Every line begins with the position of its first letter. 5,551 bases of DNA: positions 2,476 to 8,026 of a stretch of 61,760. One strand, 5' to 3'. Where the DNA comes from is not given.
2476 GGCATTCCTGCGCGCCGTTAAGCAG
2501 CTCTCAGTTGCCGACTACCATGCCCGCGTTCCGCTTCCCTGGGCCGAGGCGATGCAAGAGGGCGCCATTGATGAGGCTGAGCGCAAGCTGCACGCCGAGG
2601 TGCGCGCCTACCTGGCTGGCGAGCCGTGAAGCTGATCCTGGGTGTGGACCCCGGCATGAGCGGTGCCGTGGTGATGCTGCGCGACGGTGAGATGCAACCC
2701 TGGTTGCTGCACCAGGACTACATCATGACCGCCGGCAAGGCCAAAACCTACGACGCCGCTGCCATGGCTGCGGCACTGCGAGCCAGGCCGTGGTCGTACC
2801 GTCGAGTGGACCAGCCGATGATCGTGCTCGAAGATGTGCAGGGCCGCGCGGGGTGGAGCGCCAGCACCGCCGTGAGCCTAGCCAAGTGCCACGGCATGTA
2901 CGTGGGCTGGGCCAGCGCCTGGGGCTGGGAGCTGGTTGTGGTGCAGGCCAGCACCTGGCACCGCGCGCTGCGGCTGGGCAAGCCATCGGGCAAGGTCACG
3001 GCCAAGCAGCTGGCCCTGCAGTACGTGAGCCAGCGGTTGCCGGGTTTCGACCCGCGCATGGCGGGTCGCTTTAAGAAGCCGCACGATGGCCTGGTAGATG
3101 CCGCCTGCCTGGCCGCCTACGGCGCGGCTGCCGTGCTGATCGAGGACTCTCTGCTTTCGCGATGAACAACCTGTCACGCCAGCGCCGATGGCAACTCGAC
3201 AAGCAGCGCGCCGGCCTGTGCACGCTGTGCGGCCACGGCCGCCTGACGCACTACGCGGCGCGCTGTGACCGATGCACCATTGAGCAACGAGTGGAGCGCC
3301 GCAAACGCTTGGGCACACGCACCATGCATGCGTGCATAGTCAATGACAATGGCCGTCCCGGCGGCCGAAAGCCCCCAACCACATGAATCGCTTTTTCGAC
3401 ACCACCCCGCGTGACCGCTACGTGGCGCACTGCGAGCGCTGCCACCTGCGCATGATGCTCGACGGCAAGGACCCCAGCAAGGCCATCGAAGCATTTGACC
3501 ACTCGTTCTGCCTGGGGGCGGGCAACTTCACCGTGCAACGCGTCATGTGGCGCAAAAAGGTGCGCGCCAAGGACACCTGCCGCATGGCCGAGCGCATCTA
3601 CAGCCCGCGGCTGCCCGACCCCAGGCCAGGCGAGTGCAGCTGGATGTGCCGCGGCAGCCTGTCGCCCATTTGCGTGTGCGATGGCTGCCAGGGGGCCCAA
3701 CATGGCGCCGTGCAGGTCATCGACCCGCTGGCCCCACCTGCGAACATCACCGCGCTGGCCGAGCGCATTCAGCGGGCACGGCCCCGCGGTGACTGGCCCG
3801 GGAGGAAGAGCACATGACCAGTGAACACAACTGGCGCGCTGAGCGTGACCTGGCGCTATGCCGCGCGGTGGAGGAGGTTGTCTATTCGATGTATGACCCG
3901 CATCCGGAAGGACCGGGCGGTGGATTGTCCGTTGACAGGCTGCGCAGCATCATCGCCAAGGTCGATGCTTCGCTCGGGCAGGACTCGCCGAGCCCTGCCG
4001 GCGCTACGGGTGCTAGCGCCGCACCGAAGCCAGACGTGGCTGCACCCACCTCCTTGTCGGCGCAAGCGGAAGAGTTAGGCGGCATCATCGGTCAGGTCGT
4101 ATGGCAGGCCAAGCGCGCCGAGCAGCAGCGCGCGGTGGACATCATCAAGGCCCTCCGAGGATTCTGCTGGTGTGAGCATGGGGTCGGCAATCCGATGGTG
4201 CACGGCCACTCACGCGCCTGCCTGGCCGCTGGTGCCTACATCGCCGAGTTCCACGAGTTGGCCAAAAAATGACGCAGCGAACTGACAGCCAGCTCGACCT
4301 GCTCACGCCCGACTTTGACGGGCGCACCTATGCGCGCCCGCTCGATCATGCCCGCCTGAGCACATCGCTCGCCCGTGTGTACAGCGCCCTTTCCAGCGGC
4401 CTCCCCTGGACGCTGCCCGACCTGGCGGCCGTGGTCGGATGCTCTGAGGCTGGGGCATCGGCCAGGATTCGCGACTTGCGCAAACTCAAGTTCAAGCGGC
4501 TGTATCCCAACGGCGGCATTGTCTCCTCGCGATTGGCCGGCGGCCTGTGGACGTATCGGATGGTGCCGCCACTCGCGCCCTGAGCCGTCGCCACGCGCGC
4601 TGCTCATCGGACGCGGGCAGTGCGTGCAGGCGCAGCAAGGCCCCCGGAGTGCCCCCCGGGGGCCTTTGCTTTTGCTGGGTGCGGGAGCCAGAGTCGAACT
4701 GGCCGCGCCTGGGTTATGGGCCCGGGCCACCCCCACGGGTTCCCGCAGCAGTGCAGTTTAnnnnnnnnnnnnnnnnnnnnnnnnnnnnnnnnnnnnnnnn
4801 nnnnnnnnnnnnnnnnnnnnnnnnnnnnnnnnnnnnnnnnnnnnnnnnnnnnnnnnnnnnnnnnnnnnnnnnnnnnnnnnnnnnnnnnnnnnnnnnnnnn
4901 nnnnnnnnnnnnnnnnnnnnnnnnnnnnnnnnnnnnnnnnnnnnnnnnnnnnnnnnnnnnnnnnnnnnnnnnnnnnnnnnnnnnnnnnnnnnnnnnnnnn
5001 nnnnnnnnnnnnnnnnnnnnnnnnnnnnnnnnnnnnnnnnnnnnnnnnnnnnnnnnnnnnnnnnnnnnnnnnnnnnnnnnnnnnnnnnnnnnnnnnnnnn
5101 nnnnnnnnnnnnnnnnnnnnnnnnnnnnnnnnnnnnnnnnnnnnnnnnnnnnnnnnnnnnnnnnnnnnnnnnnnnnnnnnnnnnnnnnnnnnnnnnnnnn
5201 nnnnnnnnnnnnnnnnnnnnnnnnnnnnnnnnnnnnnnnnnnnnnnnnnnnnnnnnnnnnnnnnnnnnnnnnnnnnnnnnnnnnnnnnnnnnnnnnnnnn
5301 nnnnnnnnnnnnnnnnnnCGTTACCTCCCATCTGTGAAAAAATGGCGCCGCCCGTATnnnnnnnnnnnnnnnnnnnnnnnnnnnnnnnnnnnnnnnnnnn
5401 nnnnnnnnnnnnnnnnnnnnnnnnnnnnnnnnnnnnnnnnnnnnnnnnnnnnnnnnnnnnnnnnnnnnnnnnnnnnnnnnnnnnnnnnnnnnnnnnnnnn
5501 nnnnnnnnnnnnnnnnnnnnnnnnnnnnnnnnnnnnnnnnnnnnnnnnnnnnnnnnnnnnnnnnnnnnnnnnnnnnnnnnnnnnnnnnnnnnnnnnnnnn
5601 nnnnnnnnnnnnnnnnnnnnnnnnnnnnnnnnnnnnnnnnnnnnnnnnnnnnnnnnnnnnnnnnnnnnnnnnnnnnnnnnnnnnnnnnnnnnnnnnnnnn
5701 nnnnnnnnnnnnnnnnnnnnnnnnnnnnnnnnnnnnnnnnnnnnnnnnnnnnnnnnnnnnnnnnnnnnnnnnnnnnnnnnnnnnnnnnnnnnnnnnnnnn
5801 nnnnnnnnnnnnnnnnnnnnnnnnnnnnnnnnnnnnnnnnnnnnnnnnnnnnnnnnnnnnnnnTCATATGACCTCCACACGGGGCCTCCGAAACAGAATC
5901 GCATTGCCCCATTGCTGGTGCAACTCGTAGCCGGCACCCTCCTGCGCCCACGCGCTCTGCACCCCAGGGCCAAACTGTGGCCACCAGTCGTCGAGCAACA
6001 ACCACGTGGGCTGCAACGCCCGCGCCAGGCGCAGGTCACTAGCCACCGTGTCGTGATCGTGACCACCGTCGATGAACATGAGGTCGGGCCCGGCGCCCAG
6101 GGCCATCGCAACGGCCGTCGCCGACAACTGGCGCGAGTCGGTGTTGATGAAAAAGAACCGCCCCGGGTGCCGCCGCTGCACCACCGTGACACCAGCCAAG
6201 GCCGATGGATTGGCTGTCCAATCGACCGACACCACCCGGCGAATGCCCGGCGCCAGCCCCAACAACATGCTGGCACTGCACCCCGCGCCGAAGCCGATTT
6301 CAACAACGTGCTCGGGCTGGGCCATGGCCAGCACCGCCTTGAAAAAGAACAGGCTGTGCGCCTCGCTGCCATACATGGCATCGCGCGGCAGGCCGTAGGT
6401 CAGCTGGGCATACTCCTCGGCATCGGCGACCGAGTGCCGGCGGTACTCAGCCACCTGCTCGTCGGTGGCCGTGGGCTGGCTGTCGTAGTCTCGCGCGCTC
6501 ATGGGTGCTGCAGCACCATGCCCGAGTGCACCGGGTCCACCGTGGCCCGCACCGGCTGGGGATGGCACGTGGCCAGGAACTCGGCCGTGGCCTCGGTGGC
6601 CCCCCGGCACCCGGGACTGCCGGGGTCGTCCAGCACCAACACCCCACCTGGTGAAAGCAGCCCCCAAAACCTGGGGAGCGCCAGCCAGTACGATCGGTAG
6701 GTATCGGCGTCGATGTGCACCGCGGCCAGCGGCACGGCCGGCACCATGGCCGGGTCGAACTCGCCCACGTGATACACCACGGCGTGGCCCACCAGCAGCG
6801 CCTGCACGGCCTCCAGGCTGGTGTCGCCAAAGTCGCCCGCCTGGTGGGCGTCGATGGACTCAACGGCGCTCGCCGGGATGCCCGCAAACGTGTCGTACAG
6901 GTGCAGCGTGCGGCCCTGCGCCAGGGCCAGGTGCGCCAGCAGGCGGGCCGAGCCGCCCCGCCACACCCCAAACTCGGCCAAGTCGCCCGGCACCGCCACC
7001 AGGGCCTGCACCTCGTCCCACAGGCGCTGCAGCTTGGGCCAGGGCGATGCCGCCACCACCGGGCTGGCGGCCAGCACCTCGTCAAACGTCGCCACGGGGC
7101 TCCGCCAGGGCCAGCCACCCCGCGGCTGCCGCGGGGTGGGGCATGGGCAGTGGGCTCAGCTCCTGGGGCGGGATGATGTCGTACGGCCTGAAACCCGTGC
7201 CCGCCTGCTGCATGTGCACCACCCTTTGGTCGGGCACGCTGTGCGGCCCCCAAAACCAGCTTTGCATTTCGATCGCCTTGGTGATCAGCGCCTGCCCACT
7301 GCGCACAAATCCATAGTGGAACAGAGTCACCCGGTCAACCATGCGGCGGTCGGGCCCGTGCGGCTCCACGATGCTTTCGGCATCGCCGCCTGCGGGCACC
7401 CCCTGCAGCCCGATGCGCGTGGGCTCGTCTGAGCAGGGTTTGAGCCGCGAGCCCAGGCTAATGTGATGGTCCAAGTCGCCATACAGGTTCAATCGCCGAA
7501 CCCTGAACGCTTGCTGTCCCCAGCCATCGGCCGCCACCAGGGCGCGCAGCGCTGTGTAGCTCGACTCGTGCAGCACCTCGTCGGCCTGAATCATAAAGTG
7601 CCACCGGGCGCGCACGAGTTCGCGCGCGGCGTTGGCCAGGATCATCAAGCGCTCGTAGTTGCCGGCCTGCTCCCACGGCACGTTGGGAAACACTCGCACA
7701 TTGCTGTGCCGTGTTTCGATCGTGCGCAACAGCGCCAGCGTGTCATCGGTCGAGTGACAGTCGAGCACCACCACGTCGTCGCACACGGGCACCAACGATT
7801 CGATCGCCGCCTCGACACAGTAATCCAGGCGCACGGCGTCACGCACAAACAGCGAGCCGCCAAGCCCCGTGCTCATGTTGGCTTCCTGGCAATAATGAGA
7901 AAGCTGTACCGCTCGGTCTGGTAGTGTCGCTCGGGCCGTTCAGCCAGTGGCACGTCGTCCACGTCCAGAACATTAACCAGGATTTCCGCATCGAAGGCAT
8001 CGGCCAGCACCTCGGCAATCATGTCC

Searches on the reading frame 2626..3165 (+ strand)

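Call 45: search_protein_families(library=pfam, proteins=[window:2626-3165:+], max_evalue=0.01)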
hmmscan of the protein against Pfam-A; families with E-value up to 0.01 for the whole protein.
window:2626-3165:+ (179 aa): 0 families

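Call 85: search_protein_families(library=phrogs, proteins=[window:2626-3165:+], max_evalue=0.001)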
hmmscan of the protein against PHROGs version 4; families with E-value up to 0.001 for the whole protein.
window:2626-3165:+ (179 aa): 2 families
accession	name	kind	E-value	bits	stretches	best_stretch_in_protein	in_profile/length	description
phrog_1770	-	DNA, RNA and nucleotide metabolism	3.8e-16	60.5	1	1-169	3-150/158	Holliday junction resolvase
phrog_159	-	DNA, RNA and nucleotide metabolism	8.8e-07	29.2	1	4-168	90-248/330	RuvC-like Holliday junction resolvase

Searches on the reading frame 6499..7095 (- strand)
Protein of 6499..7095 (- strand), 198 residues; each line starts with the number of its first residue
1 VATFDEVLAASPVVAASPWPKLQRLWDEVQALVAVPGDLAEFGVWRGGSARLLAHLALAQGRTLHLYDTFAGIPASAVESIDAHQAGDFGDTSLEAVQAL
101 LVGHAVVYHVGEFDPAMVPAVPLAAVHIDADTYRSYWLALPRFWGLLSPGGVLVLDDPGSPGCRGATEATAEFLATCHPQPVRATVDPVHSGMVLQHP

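Call 45: search_protein_families(library=pfam, proteins=[window:6499-7095:-], max_evalue=0.01)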
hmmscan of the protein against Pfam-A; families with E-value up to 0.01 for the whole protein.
window:6499-7095:- (198 aa): 2 families
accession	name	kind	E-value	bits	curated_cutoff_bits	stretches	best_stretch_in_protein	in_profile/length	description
PF05711.17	TylF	-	1.4e-17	64.3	23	1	22-168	79-240/264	Macrocin-O-methyltransferase (TylF)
PF13578.12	Methyltransf_24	-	2e-09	38.7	26.3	1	41-157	2-104/105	Methyltransferase domain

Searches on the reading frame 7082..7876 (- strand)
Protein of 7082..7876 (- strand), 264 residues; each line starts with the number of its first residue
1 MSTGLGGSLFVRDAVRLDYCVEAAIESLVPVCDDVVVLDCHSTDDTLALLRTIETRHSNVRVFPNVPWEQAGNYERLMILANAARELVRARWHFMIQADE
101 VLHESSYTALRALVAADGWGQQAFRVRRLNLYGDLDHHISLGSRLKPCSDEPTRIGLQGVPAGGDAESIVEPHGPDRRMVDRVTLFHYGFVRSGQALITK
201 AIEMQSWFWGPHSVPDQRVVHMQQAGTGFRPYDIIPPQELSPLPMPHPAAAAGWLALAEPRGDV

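Call 25: search_protein_families(library=phrogs, proteins=[window:7082-7876:-], max_evalue=0.001)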
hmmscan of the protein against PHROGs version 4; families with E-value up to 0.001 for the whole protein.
window:7082-7876:- (264 aa): 0 families

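Call 45: search_protein_families(library=pfam, proteins=[window:7082-7876:-], max_evalue=0.01)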
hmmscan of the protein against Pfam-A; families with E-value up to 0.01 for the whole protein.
window:7082-7876:- (264 aa): 1 family
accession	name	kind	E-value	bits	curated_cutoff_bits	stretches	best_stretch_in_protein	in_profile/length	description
PF13704.12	Glyco_tranf_2_4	-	2e-05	25.4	27.5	1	32-111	19-95/98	Glycosyl transferase family 2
